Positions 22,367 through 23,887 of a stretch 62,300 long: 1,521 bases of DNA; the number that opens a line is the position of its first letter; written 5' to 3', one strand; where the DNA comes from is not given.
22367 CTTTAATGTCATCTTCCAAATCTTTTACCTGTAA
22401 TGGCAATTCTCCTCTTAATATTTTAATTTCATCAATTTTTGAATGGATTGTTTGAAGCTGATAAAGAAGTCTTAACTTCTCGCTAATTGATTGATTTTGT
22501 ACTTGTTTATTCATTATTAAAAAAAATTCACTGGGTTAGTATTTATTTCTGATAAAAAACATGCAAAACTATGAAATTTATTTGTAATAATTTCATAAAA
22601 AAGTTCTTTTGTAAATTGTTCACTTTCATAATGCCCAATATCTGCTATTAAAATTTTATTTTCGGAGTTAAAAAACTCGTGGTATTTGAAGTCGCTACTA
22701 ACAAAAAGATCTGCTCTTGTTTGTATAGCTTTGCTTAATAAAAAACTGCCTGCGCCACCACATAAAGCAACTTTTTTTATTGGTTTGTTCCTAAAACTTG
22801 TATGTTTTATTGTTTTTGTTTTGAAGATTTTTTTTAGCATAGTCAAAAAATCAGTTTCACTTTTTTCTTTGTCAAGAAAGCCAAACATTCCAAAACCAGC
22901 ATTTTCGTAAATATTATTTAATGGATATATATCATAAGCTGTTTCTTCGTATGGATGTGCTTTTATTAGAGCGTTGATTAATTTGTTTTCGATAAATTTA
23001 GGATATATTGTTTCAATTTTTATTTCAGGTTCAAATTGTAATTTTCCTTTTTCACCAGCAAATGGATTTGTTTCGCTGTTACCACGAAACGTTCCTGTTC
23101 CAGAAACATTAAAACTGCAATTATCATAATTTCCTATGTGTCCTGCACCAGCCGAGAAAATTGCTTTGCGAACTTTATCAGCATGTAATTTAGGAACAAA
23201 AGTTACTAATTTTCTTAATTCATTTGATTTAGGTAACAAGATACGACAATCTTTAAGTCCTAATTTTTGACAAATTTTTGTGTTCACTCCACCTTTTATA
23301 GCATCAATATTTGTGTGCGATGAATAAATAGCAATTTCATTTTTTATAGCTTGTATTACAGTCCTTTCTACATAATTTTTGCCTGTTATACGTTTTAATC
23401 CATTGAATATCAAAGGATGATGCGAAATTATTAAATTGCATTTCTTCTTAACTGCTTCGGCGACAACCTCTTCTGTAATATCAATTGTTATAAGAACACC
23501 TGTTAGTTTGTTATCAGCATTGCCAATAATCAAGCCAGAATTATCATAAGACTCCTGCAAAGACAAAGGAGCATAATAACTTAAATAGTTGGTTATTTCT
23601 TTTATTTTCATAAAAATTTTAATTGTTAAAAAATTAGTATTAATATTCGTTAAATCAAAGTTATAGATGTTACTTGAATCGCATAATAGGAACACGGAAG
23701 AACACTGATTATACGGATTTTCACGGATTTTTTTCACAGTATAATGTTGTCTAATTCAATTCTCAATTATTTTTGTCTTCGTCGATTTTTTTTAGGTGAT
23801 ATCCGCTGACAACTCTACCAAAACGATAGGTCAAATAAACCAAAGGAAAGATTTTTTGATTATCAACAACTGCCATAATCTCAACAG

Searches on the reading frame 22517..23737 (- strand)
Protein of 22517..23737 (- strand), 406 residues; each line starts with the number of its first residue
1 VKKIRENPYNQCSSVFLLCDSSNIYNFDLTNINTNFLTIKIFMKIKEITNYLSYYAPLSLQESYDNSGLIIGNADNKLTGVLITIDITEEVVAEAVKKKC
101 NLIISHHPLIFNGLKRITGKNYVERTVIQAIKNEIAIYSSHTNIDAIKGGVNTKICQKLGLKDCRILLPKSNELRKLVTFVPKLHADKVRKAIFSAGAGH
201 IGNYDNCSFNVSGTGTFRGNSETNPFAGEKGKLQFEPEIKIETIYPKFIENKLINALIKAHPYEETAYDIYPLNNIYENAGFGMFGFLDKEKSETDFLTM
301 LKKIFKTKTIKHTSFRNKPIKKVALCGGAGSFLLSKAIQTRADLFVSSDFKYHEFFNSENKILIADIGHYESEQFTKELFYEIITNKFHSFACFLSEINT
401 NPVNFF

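Call 53: search_protein_families(library=ncbifam, proteins=[window:22517-23737:-], max_evalue=1e-10)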
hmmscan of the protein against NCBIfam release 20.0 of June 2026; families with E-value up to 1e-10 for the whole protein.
window:22517-23737:- (406 aa): 1 family
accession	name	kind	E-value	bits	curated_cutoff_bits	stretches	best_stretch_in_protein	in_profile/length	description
TIGR00486.1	YbgI_SA1388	equivalog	2.3e-49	168.4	130.55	1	43-402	1-250/250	Nif3-like dinuclear metal center hexameric protein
